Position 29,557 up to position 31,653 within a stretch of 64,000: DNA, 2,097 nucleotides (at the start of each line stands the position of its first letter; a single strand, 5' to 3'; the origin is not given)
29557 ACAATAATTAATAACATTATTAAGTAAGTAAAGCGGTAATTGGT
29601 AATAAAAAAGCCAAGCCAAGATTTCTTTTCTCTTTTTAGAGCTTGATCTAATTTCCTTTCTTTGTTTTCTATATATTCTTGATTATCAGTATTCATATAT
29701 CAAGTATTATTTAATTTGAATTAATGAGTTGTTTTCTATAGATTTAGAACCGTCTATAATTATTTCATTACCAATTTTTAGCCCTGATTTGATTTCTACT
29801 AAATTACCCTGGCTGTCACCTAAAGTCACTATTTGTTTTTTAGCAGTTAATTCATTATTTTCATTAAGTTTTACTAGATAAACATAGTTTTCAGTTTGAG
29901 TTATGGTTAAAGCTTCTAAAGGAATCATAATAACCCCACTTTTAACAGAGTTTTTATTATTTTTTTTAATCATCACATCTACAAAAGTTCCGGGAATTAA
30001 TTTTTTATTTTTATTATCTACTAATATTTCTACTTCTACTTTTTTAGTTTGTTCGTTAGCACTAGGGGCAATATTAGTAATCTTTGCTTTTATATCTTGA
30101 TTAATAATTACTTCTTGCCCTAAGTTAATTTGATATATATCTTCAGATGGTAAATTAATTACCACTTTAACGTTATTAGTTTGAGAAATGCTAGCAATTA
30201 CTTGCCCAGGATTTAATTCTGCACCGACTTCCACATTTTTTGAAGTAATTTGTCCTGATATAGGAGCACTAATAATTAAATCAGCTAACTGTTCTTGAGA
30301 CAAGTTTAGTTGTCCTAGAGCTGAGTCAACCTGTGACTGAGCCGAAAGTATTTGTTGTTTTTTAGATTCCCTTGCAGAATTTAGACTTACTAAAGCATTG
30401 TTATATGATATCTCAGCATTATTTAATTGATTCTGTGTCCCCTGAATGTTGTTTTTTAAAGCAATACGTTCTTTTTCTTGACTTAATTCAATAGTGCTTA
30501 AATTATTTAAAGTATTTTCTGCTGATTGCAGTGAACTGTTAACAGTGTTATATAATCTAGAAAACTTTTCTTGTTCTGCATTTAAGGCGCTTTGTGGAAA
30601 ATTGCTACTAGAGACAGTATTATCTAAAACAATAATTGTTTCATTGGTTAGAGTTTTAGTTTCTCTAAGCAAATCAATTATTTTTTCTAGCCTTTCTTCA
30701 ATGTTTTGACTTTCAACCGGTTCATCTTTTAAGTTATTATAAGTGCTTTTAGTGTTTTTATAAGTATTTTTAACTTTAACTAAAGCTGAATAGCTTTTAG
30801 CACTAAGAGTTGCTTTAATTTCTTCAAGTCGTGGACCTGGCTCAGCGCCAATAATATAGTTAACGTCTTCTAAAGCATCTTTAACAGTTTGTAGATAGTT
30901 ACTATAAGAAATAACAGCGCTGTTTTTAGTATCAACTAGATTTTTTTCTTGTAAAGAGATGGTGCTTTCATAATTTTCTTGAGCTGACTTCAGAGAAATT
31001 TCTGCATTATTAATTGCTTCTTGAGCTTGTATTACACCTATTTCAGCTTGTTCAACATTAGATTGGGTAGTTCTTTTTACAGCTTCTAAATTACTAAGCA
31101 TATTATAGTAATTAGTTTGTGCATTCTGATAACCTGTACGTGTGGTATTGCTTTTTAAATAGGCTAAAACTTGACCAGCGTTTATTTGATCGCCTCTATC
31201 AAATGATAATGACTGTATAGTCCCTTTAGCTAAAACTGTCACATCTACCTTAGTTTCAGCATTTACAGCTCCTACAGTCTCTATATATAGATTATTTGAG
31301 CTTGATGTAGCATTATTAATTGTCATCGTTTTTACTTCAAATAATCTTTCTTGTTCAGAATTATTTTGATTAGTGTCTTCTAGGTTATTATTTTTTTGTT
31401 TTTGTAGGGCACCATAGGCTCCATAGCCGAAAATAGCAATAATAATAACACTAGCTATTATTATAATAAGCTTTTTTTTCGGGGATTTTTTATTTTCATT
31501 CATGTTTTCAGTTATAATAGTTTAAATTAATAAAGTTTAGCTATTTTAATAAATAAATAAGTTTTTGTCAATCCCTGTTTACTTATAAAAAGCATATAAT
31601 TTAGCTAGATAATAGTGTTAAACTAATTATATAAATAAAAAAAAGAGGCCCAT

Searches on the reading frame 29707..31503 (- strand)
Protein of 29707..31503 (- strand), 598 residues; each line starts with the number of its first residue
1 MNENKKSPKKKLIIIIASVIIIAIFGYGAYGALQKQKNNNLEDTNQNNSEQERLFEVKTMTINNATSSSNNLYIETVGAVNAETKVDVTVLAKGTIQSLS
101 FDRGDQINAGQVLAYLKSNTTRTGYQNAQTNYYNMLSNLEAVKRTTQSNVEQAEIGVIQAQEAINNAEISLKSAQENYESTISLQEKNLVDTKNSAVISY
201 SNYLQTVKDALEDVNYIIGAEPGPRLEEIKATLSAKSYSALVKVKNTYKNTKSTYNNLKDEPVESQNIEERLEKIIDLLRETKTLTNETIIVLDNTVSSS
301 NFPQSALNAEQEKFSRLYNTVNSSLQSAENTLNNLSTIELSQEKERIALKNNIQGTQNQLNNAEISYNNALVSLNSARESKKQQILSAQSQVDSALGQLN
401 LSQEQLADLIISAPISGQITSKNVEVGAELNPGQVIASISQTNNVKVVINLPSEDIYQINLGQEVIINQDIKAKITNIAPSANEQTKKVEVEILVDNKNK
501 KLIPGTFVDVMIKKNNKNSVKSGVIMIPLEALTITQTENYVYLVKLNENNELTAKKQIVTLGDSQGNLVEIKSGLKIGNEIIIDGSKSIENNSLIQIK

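Call 21: search_protein_families(library=pfam, proteins=[window:29707-31503:-], max_evalue=0.00001)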
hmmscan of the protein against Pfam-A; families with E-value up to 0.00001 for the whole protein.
window:29707-31503:- (598 aa): 3 families
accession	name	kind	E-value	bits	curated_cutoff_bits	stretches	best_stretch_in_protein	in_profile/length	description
PF16576.10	HlyD_D23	-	9.6e-21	74.5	30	1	359-508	55-214/214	Barrel-sandwich domain of CusB or HlyD membrane-fusion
PF13437.12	HlyD_3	-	1.5e-16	61.5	22.2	1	411-505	2-106/106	HlyD family secretion protein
PF13533.13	Biotin_lipoyl_2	-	1.1e-07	31.9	29.8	0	410-439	2-31/32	Biotin-lipoyl like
